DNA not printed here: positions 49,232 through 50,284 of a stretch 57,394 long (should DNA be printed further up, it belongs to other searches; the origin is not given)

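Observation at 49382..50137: Phage-encoded membrane fatty-acid desaturase (compact, Delta9/DesC-like)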

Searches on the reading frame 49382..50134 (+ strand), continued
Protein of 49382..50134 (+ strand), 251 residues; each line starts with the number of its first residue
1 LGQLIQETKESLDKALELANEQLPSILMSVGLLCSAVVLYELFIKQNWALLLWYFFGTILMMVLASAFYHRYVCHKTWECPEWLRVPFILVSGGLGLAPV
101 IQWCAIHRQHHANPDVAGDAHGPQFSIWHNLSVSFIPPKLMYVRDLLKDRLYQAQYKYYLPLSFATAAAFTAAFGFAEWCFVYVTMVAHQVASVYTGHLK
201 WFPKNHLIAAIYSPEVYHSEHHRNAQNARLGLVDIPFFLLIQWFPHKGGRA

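Call 39: find_encoding_contigs(protein=P0007, flank=10000, max_places=4)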
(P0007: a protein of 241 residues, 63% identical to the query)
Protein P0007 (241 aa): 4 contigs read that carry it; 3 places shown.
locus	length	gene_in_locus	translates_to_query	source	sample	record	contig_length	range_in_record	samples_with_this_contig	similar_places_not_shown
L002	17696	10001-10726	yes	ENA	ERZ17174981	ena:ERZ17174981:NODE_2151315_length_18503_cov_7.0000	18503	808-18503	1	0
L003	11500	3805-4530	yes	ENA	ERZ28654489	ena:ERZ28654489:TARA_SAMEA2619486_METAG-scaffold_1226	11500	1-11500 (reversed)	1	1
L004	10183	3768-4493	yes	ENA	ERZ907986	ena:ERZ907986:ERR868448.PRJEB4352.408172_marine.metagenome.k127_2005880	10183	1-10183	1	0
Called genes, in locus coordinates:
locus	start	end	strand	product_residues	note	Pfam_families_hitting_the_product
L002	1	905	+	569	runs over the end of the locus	?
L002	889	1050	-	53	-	-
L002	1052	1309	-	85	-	PF19905:DUF6378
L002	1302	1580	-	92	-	-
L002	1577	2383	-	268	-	-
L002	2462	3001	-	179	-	-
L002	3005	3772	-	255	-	PF13479:AAA_24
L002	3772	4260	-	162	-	-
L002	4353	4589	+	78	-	-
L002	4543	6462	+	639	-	PF09250:Prim-Pol, PF13481:AAA_25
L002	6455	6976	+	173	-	-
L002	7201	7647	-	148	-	-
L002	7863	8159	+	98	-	-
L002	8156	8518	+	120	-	PF24608:PDDEXK_15 (weak)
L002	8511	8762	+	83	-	-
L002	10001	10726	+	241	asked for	-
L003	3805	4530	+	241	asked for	-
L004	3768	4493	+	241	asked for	-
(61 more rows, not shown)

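Call 40: search_protein_families(library=pfam, alignment_id=A3, max_evalue=0.001)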
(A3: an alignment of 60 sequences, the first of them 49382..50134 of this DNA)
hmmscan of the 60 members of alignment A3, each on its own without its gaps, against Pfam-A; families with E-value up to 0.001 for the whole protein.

A. member 1, window:49382-50134:+ (251 aa): 0 families

B. families by the number of members that match (of 60 scanned): 2 families
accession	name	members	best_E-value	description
PF00487.30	FA_desaturase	48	9.1e-25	Fatty acid desaturase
PF04116.19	FA_hydroxylase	4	1.8e-06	Fatty acid hydroxylase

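Call 41: search_solved_structures(query=A3, max_evalue=0.01, show_alignments=1)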
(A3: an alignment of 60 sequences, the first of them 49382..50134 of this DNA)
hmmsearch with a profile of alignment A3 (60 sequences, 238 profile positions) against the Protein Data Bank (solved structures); distinct sequences matched with E-value up to 0.01: 4.
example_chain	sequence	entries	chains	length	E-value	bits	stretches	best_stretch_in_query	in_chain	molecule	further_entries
4zyo_A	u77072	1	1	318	1.4e-36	129.3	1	11-232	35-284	Acyl-CoA desaturase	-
4ymk_A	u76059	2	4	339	5.7e-35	124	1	11-232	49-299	Acyl-CoA desaturase 1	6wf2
8f6t_A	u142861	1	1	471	2.3e-07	33.6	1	91-218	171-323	Alkane 1-monooxygenase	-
8sbb_A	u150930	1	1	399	0.00048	22.8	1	18-225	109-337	Alkane 1-monooxygenase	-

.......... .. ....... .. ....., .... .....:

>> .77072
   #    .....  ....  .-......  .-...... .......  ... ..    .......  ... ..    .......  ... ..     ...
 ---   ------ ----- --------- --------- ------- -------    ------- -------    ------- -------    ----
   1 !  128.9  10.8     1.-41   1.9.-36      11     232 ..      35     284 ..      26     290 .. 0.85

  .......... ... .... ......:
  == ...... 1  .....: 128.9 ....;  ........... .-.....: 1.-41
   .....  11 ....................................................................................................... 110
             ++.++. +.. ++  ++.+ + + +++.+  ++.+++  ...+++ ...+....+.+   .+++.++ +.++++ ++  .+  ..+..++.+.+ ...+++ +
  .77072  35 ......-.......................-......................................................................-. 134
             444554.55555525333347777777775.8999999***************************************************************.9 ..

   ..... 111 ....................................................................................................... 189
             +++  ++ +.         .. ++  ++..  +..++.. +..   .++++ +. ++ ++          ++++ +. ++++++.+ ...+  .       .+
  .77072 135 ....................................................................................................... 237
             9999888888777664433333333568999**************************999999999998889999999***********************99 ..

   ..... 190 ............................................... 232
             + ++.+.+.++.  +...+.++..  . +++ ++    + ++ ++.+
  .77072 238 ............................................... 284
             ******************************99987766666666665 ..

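Call 43: search_protein_families(library=ncbifam, alignment_id=A3, max_evalue=0.001)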
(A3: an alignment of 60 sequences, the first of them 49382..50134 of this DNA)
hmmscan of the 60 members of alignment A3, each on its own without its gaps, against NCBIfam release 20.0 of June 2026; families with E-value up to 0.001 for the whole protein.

A. member 1, window:49382-50134:+ (251 aa): 1 family
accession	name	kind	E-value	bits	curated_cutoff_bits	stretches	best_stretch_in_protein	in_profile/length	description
NF049918.1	DesA_fam_desat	equivalog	6.1e-06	25.6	400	1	46-126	6-86/385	DesA family fatty acid desaturase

B. families by the number of members that match (of 60 scanned): 1 family
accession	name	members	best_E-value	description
NF049918.1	DesA_fam_desat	53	2.7e-31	DesA family fatty acid desaturase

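Call 44: search_protein_families(library=phrogs, alignment_id=A3, max_evalue=0.001)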
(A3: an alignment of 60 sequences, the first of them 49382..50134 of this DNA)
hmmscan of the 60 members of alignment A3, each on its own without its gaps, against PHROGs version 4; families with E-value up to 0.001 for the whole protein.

A. member 1, window:49382-50134:+ (251 aa): 0 families

B. families by the number of members that match (of 60 scanned): 1 family
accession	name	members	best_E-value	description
phrog_35201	-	44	8.6e-21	-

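Call 47: find_related_loci(query=A2, collection=viral_contigs, flank=8000)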
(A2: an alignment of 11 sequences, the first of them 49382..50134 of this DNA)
Query A2 (251 aa) in viral_contigs; peptide patterns used: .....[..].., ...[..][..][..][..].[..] (x = any residue, [..] = any of these).
108 stretches matched a pattern; 17 encode a relative of the query (tblastn E <= 1e-3); 16 distinct loci.
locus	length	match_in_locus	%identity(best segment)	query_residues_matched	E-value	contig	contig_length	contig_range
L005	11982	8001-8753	96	1-251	3e-167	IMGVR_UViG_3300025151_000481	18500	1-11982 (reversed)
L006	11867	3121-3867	74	1-249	3e-131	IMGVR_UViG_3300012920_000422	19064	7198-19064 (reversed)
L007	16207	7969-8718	67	1-250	5e-119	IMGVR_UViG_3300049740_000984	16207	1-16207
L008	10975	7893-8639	67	1-249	2e-116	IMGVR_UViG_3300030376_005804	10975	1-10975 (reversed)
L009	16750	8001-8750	66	1-250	8e-116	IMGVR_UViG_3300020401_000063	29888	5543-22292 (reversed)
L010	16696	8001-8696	63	16-247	3e-98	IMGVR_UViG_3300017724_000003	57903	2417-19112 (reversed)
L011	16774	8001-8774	52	4-248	1e-83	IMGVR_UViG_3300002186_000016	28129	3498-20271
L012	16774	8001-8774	52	4-248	1e-83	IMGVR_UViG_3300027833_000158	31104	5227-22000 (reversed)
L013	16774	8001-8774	51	4-248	7e-83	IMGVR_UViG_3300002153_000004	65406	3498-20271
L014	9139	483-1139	55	36-250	4e-81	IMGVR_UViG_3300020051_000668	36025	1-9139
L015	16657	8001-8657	55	36-250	4e-81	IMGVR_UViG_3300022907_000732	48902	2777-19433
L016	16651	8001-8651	54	36-248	1e-79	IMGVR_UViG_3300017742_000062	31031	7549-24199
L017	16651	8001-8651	54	36-248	1e-79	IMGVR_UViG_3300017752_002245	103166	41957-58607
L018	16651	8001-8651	54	36-248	1e-79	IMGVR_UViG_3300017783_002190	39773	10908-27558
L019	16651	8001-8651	54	36-248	1e-79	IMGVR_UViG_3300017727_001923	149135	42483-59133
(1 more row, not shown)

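Call 48: find_related_loci(query=A2, collection=genome_contigs, flank=10000)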
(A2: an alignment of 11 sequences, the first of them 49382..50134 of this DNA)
Query A2 (251 aa) in genome_contigs; peptide patterns used: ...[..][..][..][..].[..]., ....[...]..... (x = any residue, [..] = any of these).
20 stretches matched a pattern, but none encodes a relative of the query by tblastn (E <= 1e-3).

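Call 50: find_homologous_proteins(query=P0050, max_evalue=1e-10)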
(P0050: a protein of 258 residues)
Query P0050 (258 aa): 622 proteins with E <= 1e-10 among 1119 candidates; the best 120 are listed.
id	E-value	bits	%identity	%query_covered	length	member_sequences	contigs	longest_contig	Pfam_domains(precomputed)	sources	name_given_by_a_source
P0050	8.7e-178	607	100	100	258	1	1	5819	PF00487.31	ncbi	-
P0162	6.8e-95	336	56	93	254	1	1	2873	PF00487.31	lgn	-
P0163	3.6e-87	310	53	96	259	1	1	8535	PF00487.31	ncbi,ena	-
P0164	1.0e-85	305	56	91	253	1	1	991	PF00487.31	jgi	jgi:fatty-acid desaturase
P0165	3.9e-82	294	53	89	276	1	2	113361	PF00487.31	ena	-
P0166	4.8e-82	293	52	95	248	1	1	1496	PF00487.31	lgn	-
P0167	7.5e-82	293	53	94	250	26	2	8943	PF00487.31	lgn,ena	-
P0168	8.4e-82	293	54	92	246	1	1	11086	PF00487.31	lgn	-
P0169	3.4e-81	291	52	95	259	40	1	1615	PF00487.31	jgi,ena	-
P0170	5.5e-81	290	52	94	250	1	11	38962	PF00487.31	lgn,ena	-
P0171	6.4e-81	290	53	93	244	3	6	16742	PF00487.31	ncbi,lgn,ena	-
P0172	1.3e-80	289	55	92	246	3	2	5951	PF00487.31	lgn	-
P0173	1.9e-79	285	51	94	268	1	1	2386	PF00487.31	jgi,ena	-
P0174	3.4e-79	284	52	90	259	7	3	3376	PF00487.31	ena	-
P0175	1.2e-78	282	53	92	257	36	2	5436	PF00487.31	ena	-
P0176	1.4e-78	282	52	91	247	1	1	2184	PF00487.31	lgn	-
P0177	2.5e-78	281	54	91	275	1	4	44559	PF00487.31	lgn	-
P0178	1.7e-77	279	48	98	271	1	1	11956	PF00487.31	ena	-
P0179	2.5e-77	278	51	90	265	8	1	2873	PF00487.31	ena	-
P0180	3.8e-77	277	52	93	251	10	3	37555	PF00487.31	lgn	-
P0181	3.9e-77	277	50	93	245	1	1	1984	PF00487.31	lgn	-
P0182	6.1e-77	277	53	93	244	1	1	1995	PF00487.31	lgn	-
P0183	6.2e-77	277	49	95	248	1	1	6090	PF00487.31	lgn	-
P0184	1.8e-76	275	50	94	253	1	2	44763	PF00487.31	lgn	-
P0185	3.3e-76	274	52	89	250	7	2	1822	PF00487.31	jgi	-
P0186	3.5e-76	274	48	100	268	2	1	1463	PF00487.31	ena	-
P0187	3.8e-76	274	47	91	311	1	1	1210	PF00487.31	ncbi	-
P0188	4.9e-76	274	53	93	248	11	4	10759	PF00487.31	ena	-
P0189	8.1e-76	273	49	93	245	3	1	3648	PF00487.31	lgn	-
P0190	8.1e-76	273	52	91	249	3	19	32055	PF00487.31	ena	-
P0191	9.2e-76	273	53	91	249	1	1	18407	PF00487.31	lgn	-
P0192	9.4e-76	273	51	93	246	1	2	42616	PF00487.31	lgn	-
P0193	9.6e-76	273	50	91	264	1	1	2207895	PF00487.31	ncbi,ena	-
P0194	1.1e-75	273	53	92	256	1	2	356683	PF00487.31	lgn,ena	-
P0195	1.2e-75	272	53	92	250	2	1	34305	PF00487.31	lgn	-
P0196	1.3e-75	272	51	86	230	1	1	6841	PF00487.31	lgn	-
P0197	1.5e-75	272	49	93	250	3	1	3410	PF00487.31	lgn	-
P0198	2.0e-75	272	51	94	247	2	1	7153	PF00487.31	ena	-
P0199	2.2e-75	272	51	91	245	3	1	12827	PF00487.31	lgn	-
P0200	4.3e-75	271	53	86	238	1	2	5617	PF00487.31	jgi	jgi:stearoyl-CoA desaturase (delta-9 desaturase)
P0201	4.3e-75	271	50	93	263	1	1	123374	PF00487.31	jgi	jgi:sn-2 palmitoyl-lipid 9-desaturase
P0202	1.2e-74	269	51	93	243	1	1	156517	PF00487.31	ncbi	-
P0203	1.3e-74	269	51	96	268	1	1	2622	PF00487.31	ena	-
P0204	1.6e-74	269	52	93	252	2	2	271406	PF00487.31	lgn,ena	-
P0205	2.0e-74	268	51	91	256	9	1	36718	PF00487.31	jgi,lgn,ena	jgi:stearoyl-CoA desaturase (delta-9 desaturase)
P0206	3.3e-74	268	54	93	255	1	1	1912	PF00487.31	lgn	-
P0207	4.3e-74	267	52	91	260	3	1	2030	PF00487.31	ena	-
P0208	4.7e-74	267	52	93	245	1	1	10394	PF00487.31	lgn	-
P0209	6.4e-74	267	52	92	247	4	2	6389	PF00487.31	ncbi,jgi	jgi:fatty-acid desaturase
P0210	9.8e-74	266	51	93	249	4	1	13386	PF00487.31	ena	-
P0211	1.1e-73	266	53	92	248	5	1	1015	PF00487.31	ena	-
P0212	1.4e-73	266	51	92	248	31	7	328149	PF00487.31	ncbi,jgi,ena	-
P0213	1.4e-73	266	50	93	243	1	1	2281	PF00487.31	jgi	jgi:fatty-acid desaturase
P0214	1.5e-73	266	49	93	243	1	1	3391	PF00487.31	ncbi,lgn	-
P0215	1.5e-73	266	51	93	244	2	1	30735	PF00487.31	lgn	-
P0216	1.6e-73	266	50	92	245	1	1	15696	PF00487.31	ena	-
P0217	2.0e-73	265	52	91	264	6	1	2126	PF00487.31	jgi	-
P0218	2.1e-73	265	52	92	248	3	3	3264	PF00487.31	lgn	-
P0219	2.4e-73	265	48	93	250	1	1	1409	PF00487.31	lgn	-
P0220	2.9e-73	265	49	96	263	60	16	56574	PF00487.31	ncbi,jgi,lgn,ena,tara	tara:strand:- start:1206 stop:1997 length:792 start_codon:yes stop_codon:yes gene_type:complete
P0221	3.1e-73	265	51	90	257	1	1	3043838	PF00487.31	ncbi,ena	-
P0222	4.6e-73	264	49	92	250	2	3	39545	PF00487.31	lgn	-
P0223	7.1e-73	263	51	93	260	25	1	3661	PF00487.31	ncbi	-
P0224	7.5e-73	263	50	93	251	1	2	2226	PF00487.31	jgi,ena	jgi:stearoyl-CoA desaturase (delta-9 desaturase)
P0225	1.1e-72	263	49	93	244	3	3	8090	PF00487.31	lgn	-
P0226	1.1e-72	263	57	81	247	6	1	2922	PF00487.31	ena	-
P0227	1.2e-72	263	50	93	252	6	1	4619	PF00487.31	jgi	-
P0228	2.0e-72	262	51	93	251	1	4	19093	PF00487.31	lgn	-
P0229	2.2e-72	262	50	92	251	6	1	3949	PF00487.31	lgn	-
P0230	2.6e-72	261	50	94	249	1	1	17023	PF00487.31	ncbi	-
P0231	2.6e-72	261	51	92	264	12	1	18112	PF00487.31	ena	-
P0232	3.2e-72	261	49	90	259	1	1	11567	PF00487.31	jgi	jgi:fatty-acid desaturase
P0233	3.7e-72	261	50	94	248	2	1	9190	PF00487.31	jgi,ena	jgi:stearoyl-CoA desaturase (delta-9 desaturase)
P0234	6.6e-72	260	49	96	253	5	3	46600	PF00487.31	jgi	-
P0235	7.8e-72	260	50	92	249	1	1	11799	PF00487.31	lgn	-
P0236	8.1e-72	260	53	92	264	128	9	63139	PF00487.31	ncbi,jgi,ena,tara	tara:strand:- start:1229 stop:2023 length:795 start_codon:yes stop_codon:yes gene_type:complete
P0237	8.7e-72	260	50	93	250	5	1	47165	PF00487.31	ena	-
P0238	9.9e-72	260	50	91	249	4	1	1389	PF00487.31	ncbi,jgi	jgi:fatty-acid desaturase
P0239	1.0e-71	260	49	93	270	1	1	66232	PF00487.31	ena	-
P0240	1.0e-71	260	49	93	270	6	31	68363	PF00487.31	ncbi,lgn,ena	-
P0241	1.1e-71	260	50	92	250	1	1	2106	PF00487.31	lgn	-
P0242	1.1e-71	259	50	86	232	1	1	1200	PF00487.31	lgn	-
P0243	1.1e-71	259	49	92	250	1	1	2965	PF00487.31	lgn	-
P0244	1.3e-71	259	50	93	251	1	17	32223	PF00487.31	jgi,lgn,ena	jgi:fatty-acid desaturase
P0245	1.4e-71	259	55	76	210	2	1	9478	PF00487.31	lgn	-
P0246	1.4e-71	259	49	90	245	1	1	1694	PF00487.31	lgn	-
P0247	1.5e-71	259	50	93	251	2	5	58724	PF00487.31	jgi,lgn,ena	-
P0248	1.5e-71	259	51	92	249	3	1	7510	PF00487.31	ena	-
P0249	1.5e-71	259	52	86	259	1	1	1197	PF00487.31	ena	-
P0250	1.5e-71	259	49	93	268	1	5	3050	PF00487.31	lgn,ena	-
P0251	2.3e-71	258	49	94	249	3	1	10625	PF00487.31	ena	-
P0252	3.0e-71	258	48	94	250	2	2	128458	PF00487.31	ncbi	-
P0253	3.2e-71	258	48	93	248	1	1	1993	PF00487.31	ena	-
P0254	3.2e-71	258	49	90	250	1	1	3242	PF00487.31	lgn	-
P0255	3.8e-71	258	49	93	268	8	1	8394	PF00487.31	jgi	-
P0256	3.8e-71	258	49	93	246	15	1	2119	PF00487.31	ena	-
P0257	6.4e-71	257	47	97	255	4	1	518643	PF00487.31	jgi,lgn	-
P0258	6.8e-71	257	49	92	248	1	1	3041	PF00487.31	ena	-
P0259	7.4e-71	257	49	92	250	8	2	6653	PF00487.31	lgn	-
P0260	7.5e-71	257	50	92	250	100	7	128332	PF00487.31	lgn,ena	-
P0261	8.0e-71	257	50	93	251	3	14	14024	PF00487.31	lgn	-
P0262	8.3e-71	257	49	92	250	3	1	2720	PF00487.31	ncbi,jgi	jgi:fatty-acid desaturase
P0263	8.4e-71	257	49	96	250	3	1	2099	PF00487.31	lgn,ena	-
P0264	8.5e-71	257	48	95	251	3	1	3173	PF00487.31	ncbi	-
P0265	9.0e-71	256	49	86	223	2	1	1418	PF00487.31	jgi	-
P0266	1.0e-70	256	49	90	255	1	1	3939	PF00487.31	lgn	-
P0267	1.2e-70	256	49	92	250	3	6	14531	PF00487.31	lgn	-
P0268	1.4e-70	256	50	90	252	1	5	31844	PF00487.31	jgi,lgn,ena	-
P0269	1.5e-70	256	53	84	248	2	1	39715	PF00487.31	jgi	jgi:fatty-acid desaturase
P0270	1.8e-70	255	49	95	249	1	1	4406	PF00487.31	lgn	-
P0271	1.9e-70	255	49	92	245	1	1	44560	PF00487.31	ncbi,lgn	-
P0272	2.4e-70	255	49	93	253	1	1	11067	PF00487.31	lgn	-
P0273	3.7e-70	254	49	92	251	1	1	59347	PF00487.31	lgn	-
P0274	3.7e-70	254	50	91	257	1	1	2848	PF00487.31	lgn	-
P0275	3.8e-70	254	48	96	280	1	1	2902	PF00487.31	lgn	-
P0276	4.1e-70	254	48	91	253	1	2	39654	PF00487.31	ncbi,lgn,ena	-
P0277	6.4e-70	254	48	93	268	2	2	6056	PF00487.31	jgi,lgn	jgi:stearoyl-CoA desaturase (delta-9 desaturase)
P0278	8.7e-70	253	47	92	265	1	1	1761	PF00487.31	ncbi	-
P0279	8.8e-70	253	48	93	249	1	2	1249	PF00487.31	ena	-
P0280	8.9e-70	253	50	91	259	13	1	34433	PF00487.31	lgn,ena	-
